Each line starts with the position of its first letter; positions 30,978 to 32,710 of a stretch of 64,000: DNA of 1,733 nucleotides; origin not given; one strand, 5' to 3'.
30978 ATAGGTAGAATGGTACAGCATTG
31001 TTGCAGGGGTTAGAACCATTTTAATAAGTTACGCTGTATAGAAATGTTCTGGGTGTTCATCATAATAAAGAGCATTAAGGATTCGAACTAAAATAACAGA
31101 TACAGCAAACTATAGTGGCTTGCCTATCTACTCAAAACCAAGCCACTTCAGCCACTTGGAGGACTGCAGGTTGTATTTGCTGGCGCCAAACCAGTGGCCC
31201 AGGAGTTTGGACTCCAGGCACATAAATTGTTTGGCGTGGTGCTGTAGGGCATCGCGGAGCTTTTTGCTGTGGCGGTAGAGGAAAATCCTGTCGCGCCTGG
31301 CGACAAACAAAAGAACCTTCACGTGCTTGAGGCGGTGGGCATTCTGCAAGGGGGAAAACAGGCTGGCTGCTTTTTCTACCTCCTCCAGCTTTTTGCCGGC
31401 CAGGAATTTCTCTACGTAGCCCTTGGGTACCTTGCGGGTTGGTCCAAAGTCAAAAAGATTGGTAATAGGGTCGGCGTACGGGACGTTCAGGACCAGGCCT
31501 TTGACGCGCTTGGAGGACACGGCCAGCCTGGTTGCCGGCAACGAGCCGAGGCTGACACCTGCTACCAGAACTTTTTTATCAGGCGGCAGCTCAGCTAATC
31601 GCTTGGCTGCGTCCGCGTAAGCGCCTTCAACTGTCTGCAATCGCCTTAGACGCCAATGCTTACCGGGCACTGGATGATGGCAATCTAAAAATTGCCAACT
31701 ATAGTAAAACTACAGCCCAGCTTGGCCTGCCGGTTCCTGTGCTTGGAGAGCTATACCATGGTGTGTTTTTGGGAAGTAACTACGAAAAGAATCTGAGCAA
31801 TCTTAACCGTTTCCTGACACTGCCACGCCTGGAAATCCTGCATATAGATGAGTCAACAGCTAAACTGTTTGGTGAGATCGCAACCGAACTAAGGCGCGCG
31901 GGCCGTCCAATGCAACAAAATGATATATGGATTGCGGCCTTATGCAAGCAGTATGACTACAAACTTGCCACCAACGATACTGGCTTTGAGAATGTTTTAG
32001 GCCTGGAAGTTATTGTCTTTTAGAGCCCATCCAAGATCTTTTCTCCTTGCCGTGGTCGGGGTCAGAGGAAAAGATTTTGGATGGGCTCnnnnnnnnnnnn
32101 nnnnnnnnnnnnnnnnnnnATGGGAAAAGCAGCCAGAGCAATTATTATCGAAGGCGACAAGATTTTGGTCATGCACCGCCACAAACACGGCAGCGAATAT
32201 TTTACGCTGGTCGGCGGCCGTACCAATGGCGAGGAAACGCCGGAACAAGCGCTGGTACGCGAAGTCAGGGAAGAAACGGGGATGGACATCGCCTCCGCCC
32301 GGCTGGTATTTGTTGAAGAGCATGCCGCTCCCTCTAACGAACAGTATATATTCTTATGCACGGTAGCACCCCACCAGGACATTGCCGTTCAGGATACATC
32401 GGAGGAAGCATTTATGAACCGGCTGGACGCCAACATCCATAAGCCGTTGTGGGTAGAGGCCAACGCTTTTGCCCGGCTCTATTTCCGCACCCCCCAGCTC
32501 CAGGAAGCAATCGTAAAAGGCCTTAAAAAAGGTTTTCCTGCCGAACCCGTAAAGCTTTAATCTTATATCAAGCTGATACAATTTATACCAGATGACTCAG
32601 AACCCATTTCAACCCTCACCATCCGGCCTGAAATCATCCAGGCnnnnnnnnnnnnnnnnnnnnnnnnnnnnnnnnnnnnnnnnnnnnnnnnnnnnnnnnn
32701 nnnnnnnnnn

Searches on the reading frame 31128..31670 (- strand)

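Call 73: search_protein_families(library=pfam, proteins=[window:31128-31670:-], max_evalue=0.001)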
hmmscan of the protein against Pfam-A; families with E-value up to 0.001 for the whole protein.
window:31128-31670:- (180 aa): 3 families
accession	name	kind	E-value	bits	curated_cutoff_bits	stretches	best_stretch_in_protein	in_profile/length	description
PF00326.27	Peptidase_S9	-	2e-06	27.9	22.6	1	32-169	64-197/213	Prolyl oligopeptidase family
PF12146.15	Hydrolase_4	-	7.5e-06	25.8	27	0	3-72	47-117/239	Serine aminopeptidase, S33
PF00561.26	Abhydrolase_1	-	0.00015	22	25.8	0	24-90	61-128/245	alpha/beta hydrolase fold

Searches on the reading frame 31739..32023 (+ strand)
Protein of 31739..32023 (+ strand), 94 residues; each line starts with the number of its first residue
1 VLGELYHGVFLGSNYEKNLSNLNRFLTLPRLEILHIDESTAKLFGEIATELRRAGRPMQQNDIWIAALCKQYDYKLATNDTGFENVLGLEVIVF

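Call 14: search_protein_families(library=pfam, proteins=[window:31739-32023:+], max_evalue=0.01)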
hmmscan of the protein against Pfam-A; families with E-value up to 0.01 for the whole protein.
window:31739-32023:+ (94 aa): 1 family
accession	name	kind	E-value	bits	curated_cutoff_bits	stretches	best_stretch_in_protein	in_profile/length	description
PF01850.27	PIN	-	5.7e-09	37.1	23.6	1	2-86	38-117/120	PIN domain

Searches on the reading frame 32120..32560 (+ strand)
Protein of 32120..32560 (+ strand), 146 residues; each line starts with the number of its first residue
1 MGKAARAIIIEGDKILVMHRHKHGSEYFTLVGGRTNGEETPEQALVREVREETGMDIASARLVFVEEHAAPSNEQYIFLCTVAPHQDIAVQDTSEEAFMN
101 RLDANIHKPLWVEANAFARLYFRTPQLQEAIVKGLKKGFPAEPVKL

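Call 14: search_protein_families(library=pfam, proteins=[window:32120-32560:+], max_evalue=0.01)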
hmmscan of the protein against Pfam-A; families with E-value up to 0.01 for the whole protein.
window:32120-32560:+ (146 aa): 1 family
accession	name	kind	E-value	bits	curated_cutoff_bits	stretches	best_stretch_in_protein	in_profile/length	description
PF00293.34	NUDIX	-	7.4e-14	52.3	21.1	1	4-104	5-118/134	NUDIX domain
